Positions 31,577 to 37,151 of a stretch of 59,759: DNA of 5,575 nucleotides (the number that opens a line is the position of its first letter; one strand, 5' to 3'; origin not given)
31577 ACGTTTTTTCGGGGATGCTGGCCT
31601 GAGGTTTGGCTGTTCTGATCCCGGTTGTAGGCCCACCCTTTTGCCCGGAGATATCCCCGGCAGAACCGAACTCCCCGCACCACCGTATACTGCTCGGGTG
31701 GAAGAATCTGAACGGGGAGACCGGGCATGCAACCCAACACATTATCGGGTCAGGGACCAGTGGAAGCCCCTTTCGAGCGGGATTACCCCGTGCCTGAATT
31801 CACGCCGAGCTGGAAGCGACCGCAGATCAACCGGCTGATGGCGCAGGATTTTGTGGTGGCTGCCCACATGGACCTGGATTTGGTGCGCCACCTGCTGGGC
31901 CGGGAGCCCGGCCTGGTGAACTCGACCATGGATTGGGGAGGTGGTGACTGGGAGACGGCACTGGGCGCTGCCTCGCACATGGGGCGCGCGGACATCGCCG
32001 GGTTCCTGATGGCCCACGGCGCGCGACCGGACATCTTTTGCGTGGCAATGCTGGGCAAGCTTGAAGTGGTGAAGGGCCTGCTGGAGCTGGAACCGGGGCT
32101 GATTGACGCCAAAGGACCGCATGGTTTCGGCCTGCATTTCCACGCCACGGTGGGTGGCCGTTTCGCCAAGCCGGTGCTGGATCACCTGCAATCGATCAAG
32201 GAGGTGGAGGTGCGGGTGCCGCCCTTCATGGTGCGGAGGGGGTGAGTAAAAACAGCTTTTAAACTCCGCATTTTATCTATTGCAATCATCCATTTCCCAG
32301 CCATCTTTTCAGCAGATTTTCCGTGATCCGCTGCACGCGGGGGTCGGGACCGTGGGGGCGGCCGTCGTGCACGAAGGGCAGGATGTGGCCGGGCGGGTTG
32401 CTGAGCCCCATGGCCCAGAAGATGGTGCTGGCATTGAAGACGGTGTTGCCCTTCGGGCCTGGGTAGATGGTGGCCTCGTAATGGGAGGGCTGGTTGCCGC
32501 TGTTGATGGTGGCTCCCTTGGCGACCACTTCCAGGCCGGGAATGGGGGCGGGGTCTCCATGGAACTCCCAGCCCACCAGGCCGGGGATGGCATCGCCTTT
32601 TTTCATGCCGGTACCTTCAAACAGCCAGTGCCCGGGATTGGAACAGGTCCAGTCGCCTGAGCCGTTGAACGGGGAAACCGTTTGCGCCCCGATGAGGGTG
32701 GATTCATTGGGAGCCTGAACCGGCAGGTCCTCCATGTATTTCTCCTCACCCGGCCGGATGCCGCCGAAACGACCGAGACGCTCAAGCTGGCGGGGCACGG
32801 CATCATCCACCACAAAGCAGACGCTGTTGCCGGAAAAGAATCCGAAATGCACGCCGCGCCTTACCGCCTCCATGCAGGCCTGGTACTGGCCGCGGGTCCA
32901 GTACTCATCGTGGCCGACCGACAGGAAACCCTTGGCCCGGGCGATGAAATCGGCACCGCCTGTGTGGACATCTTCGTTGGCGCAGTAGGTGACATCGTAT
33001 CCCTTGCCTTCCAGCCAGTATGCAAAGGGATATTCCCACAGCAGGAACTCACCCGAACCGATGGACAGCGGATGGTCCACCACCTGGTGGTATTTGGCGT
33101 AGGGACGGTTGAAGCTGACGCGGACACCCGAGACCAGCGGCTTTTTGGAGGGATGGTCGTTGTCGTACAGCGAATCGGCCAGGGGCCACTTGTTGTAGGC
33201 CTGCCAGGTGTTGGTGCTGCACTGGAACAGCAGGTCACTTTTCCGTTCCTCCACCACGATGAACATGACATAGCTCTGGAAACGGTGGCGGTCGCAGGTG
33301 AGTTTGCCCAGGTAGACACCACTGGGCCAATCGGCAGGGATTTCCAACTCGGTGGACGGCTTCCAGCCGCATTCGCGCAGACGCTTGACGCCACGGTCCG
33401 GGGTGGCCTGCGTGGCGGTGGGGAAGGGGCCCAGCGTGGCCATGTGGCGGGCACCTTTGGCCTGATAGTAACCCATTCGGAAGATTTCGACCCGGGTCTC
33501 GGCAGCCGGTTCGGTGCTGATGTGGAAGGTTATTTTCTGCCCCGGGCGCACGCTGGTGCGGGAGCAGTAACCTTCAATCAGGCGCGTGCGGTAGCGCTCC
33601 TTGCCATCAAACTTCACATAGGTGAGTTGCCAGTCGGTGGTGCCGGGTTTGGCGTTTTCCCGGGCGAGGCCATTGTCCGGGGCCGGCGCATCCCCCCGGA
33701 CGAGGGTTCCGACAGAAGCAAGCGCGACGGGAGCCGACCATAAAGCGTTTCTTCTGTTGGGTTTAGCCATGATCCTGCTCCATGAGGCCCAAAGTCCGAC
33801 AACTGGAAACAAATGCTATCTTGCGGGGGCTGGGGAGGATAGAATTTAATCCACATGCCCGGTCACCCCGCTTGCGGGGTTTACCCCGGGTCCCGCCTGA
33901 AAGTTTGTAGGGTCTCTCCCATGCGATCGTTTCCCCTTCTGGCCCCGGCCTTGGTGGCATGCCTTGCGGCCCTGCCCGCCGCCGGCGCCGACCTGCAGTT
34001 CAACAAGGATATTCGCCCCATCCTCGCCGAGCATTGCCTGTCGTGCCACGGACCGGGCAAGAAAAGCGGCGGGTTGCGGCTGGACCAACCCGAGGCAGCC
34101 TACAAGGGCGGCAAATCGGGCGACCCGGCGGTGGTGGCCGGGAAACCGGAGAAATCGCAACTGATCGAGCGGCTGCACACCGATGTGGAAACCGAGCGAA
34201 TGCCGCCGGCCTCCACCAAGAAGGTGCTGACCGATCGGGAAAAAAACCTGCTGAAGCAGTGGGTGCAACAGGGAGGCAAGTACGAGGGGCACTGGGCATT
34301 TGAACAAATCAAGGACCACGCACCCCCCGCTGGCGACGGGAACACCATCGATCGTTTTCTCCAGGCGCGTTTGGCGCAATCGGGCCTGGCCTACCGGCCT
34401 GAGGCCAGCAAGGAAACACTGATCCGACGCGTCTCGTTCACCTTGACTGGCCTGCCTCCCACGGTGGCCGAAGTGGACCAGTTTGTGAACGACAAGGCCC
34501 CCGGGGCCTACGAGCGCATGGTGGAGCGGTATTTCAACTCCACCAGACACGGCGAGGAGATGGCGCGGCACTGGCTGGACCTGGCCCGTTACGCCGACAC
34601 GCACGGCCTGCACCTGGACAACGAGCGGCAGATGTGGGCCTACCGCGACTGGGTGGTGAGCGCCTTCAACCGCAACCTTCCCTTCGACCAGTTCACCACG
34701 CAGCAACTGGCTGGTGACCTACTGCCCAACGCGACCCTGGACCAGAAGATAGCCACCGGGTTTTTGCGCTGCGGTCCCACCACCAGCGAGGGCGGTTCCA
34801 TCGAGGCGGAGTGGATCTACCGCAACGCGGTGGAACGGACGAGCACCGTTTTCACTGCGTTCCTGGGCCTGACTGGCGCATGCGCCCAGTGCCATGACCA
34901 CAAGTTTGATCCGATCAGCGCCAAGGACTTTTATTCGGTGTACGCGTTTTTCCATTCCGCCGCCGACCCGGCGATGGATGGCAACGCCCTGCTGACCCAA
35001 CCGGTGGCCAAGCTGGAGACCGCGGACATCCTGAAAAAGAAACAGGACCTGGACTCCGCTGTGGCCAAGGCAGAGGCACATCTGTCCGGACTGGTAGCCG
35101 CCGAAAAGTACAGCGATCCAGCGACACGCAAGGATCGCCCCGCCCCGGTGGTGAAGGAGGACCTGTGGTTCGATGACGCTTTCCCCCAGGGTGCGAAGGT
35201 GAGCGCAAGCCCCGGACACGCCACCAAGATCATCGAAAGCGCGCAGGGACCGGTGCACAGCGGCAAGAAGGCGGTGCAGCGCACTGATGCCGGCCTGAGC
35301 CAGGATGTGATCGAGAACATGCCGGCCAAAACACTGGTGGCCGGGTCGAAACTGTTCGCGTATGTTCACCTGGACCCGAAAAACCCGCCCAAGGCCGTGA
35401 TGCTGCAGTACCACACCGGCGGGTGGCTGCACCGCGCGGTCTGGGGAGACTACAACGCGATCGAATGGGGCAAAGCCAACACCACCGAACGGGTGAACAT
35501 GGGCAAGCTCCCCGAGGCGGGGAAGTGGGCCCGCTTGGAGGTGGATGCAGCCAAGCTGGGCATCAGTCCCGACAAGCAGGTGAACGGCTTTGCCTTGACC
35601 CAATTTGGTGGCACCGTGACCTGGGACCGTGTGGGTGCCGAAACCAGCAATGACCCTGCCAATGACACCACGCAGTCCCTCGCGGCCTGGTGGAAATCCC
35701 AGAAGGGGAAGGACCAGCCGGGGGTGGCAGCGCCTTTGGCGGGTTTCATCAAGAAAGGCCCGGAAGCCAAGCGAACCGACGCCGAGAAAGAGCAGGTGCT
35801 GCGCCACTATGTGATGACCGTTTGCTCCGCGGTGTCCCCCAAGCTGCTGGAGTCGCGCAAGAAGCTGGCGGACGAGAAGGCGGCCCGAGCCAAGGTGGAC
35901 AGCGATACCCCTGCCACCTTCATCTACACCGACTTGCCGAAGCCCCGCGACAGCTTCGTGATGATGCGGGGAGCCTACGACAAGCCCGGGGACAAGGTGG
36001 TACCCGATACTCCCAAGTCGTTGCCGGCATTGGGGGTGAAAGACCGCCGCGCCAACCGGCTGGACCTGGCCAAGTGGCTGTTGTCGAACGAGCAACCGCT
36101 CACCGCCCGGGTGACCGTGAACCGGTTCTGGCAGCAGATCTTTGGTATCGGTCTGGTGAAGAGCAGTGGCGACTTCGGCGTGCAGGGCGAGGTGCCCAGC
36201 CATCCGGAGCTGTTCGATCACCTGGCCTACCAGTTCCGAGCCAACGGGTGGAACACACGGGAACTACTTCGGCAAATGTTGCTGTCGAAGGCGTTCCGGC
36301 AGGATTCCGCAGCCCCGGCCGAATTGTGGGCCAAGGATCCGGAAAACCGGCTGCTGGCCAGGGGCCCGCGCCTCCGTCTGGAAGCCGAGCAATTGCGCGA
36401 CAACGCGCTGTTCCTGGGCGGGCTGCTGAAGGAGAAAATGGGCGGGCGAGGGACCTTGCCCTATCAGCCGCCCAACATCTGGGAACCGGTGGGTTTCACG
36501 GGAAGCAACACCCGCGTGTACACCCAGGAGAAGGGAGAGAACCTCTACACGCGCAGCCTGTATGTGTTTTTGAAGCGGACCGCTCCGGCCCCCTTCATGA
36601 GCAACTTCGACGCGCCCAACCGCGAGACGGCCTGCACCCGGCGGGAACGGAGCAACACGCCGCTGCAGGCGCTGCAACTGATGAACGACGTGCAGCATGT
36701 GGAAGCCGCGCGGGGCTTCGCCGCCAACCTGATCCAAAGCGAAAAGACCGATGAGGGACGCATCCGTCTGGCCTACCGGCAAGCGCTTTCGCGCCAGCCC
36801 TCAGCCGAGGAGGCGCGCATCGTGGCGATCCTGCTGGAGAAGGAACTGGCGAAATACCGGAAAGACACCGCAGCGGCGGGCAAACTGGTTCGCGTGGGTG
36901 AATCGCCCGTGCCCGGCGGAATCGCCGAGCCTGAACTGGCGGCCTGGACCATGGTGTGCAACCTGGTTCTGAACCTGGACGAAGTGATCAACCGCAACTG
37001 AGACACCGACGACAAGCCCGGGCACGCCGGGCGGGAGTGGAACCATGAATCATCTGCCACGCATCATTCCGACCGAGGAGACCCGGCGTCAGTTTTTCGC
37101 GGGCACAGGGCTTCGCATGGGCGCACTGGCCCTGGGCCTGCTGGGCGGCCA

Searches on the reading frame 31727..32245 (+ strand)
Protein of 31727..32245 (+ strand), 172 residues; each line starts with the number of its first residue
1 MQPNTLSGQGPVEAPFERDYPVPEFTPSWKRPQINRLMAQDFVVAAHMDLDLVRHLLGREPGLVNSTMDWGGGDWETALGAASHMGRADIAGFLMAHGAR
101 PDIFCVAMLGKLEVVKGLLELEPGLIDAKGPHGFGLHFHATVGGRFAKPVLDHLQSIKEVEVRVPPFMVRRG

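Call 3: search_protein_families(library=pfam, proteins=[window:31727-32245:+], max_evalue=0.01)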
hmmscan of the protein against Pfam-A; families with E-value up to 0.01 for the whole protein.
window:31727-32245:+ (172 aa): 2 families
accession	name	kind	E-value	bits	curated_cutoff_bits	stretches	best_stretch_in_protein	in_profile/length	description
PF00023.36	Ank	-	0.00077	20.1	21.1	0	76-103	3-30/33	Ankyrin repeat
PF12796.13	Ank_2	-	0.0012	19.7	27.3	1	45-121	5-82/90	Ankyrin repeats (3 copies)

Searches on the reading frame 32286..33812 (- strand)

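Call 58: search_protein_families(library=pfam, proteins=[window:32286-33812:-], max_evalue=0.00001)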
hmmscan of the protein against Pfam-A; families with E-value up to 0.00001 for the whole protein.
window:32286-33812:- (508 aa): 1 family
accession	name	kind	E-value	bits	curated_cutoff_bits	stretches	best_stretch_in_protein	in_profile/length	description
PF20254.3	DMFA2_C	-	1.7e-79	268.4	27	1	107-472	1-370/374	N,N-dimethylformamidase beta subunit-like, C-terminal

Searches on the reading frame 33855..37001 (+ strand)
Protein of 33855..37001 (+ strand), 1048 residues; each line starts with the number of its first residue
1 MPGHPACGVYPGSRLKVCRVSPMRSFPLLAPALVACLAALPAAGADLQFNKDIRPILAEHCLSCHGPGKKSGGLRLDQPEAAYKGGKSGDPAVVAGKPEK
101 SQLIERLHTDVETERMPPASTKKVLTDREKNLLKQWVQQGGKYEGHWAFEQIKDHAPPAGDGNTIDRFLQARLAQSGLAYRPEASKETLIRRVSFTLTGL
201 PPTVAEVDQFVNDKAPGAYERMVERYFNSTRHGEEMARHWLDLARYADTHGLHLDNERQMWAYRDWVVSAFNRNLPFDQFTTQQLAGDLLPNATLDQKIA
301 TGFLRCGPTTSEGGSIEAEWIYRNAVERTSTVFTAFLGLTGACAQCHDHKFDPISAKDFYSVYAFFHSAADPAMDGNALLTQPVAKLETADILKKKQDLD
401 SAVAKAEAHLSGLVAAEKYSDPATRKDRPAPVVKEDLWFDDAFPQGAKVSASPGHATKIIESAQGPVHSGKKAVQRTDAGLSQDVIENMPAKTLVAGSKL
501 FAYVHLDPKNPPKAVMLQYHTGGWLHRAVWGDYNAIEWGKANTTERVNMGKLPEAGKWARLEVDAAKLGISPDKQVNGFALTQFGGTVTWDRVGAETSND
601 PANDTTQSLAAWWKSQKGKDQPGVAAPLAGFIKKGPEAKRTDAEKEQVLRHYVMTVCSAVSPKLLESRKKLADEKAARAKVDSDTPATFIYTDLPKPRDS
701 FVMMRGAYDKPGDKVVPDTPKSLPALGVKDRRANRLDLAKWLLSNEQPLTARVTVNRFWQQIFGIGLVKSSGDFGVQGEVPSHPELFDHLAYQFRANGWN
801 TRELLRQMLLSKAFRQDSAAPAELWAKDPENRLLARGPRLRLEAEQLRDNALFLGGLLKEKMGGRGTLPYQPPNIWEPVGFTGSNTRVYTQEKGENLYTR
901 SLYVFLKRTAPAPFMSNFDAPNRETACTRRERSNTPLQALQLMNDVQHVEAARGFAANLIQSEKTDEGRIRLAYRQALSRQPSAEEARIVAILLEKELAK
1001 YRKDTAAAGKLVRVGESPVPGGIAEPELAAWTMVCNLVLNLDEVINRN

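Call 67: search_protein_families(library=pfam, proteins=[window:33855-37001:+], max_evalue=0.00001)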
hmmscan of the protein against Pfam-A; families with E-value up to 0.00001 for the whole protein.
window:33855-37001:+ (1048 aa): 3 families
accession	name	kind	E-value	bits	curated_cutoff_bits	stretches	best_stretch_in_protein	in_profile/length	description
PF07587.16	PSD1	-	9.8e-93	310.5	28.5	1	734-990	1-240/244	Protein of unknown function (DUF1553)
PF07583.16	PSCyt2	-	4.3e-81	272.3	29.8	1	165-369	2-207/209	Protein of unknown function (DUF1549)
PF07635.16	PSCyt1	-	6.5e-19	68.7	22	1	61-119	1-58/59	Planctomycete cytochrome C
